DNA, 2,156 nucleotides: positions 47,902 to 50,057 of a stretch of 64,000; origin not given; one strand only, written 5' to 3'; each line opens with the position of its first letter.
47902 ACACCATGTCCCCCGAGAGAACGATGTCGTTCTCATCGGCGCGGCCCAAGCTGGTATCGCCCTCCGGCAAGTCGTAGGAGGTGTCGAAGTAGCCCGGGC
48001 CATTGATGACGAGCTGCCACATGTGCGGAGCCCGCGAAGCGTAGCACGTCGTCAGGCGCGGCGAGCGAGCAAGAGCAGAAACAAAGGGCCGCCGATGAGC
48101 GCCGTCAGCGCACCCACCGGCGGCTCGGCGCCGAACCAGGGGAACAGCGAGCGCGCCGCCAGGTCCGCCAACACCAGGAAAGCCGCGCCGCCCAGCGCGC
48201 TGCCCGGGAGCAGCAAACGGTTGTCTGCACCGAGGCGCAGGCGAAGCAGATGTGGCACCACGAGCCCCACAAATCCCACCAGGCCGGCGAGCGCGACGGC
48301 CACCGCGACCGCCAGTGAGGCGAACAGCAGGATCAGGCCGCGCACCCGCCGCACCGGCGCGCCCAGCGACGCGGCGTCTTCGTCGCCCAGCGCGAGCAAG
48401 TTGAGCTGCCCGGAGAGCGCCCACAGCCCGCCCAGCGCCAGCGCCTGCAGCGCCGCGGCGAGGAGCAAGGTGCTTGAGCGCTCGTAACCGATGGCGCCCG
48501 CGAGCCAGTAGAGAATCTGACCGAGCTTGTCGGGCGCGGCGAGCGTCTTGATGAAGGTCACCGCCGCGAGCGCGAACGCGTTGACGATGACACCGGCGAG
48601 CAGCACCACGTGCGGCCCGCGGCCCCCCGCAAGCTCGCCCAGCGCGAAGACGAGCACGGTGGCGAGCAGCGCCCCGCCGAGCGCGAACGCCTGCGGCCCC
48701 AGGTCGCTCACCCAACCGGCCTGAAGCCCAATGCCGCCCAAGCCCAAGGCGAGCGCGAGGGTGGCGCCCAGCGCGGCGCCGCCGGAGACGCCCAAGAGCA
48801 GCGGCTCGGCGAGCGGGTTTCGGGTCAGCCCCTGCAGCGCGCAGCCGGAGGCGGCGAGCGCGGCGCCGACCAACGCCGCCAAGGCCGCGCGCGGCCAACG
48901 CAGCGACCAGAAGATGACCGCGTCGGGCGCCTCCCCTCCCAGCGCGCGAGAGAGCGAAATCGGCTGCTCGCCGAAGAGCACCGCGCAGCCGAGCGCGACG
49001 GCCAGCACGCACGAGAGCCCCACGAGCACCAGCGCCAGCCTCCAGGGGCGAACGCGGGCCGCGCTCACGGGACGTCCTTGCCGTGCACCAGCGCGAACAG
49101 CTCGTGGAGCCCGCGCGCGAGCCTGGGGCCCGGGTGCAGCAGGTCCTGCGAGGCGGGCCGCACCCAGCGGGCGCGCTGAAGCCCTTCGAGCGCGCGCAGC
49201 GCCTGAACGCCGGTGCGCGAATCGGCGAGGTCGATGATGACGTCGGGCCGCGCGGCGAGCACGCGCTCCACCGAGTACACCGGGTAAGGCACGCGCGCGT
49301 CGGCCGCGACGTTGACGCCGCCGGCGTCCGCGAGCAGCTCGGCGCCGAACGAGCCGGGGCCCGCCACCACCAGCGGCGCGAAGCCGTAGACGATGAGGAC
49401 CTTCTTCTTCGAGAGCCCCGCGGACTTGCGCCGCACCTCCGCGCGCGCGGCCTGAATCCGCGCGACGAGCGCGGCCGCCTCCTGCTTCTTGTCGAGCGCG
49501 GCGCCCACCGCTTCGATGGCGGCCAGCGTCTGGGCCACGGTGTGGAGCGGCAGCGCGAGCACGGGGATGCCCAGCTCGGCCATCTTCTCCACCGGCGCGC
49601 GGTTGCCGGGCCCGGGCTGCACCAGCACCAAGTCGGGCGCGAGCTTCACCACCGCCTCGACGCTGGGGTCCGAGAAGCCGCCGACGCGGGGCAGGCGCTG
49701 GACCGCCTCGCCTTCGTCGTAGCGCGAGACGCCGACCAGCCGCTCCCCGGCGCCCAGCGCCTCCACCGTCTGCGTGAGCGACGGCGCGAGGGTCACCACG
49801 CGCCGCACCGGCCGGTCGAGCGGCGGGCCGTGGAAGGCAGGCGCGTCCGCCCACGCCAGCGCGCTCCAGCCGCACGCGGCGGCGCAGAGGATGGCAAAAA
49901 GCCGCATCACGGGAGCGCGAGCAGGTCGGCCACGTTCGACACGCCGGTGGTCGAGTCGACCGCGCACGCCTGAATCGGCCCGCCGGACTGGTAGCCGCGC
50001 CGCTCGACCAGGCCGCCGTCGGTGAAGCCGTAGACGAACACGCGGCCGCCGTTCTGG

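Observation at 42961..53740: B12-riboswitch-controlled TonB uptake operon with a Ser/Thr kinase and an FHA-GAF-cyclase embedded between btuC and btuD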

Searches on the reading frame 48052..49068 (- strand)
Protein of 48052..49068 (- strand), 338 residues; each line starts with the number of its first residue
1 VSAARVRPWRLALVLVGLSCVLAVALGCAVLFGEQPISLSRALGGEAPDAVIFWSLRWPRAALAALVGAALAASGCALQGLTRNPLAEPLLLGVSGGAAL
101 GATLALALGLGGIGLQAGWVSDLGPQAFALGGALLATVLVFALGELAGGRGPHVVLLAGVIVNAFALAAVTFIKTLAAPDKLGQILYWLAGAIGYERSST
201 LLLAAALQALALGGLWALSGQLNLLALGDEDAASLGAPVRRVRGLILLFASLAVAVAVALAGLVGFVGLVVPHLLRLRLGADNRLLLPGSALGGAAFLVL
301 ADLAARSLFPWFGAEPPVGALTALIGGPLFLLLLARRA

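Call 3: search_protein_families(library=pfam, proteins=[window:48052-49068:-], max_evalue=0.01)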
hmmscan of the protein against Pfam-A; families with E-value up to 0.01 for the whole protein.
window:48052-49068:- (338 aa): 1 family
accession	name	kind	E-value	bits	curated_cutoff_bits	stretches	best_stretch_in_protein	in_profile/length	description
PF01032.23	FecCD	-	4.2e-78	263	26.5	1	22-336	2-311/311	FecCD transport family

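Call 44: search_protein_families(library=ncbifam, proteins=[window:48052-49068:-], max_evalue=0.001)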
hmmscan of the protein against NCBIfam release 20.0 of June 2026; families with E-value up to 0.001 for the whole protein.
window:48052-49068:- (338 aa): 16 families
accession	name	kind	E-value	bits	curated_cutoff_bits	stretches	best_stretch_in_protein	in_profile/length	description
NF007081.0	PRK09535.1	equivalog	5.5e-63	213.5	461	1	48-337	86-361/366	vitamin B12 ABC transporter permease BtuC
NF003001.0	PRK03784.1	equivalog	1.1e-58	199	334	1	10-337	14-328/332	vitamin B12 ABC transporter permease BtuC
NF008407.0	PRK11228.1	equivalog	1.1e-48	165.8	396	1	12-337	10-329/330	iron-dicitrate ABC transporter permease FecC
TIGR03869.1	F420-0_ABCperm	hypoth_equivalog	2.4e-47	161.8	437.35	1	51-337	47-321/325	putative F420-0 ABC transporter permease subunit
NF007866.0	PRK10577.1-2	equivalog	2.7e-46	158.2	554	1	6-337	349-663/666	Fe(3+)-hydroxamate ABC transporter permease FhuB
NF007867.0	PRK10577.1-3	subfamily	1.6e-44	152.4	849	1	10-337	385-705/710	Fe(3+)-hydroxamate ABC transporter permease FhuB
NF007299.0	PRK09777.1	equivalog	3.5e-42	144.8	406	1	18-336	9-316/318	Fe(3+) dicitrate ABC transporter permease subunit FecD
NF007871.0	PRK10577.2-2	equivalog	4.5e-42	144.4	899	1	13-336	359-675/679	Fe(3+)-hydroxamate ABC transporter permease FhuB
NF007872.0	PRK10577.2-3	equivalog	1.2e-40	139.5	727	1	4-336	350-668/676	Fe(3+)-hydroxamate ABC transporter permease FhuB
NF007760.0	PRK10441.1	equivalog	2.7e-36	125.3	428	1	12-337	10-329/335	Fe(3+)-siderophore ABC transporter permease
NF007873.0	PRK10577.2-4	equivalog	6.7e-30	104.4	1012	1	12-335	326-641/646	Fe(3+)-hydroxamate ABC transporter permease FhuB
NF007869.0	PRK10577.1-6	equivalog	1e-29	103.5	954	1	6-335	374-692/703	Fe(3+)-hydroxamate ABC transporter permease FhuB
NF007870.0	PRK10577.2-1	equivalog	1.5e-29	103.2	1355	1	18-335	363-671/678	Fe(3+)-hydroxamate ABC transporter permease FhuB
NF007759.0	PRK10440.1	equivalog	8.3e-28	97.6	422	1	22-335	25-324/330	iron-enterobactin ABC transporter permease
NF007868.0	PRK10577.1-5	equivalog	5e-26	91.4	943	1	5-336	6-330/666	Fe(3+)-hydroxamate ABC transporter permease FhuB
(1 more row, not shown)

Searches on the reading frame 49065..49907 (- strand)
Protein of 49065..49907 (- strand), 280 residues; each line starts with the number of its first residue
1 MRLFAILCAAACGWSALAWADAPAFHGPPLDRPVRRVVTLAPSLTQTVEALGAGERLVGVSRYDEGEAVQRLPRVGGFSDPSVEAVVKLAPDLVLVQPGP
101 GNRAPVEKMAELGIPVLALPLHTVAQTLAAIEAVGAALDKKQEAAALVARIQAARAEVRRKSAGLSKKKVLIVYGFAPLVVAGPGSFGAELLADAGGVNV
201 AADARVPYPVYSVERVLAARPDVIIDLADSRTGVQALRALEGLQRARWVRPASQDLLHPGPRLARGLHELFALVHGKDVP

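Call 3: search_protein_families(library=pfam, proteins=[window:49065-49907:-], max_evalue=0.01)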
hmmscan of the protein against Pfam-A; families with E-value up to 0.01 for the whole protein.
window:49065-49907:- (280 aa): 1 family
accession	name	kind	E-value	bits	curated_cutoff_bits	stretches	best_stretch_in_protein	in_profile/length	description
PF01497.23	Peripla_BP_2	-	1.2e-31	110.4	27.5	1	37-228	1-199/235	Periplasmic binding protein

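Call 44: search_protein_families(library=ncbifam, proteins=[window:49065-49907:-], max_evalue=0.001)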
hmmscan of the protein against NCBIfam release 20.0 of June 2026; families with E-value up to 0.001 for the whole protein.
window:49065-49907:- (280 aa): 6 families
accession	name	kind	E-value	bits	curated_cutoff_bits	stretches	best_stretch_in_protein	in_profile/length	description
NF002894.0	PRK03379.1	equivalog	1.7e-27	96.3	234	1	35-225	24-213/266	vitamin B12 ABC transporter substrate-binding protein BtuF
TIGR04281.1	peripla_PGF_1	equivalog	2.1e-26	92.9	325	1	34-275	21-265/330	PGF-CTERM-anchored ABC transporter substrate-binding protein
TIGR03659.1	IsdE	equivalog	4e-21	75.5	298.65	1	35-228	39-232/292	heme ABC transporter substrate-binding protein IsdE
NF038402.1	TroA_like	subfamily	4.2e-20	72.3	30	1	36-227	1-185/219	helical backbone metal receptor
TIGR03868.1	F420-O_ABCperi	hypoth_equivalog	2.5e-14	53.2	392.4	1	30-230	13-230/287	putative F420-0 ABC transporter substrate-binding protein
NF008501.1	PRK11411.1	subfamily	2e-07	30.2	320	1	68-225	79-236/303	Fe(3+) dicitrate ABC transporter substrate-binding protein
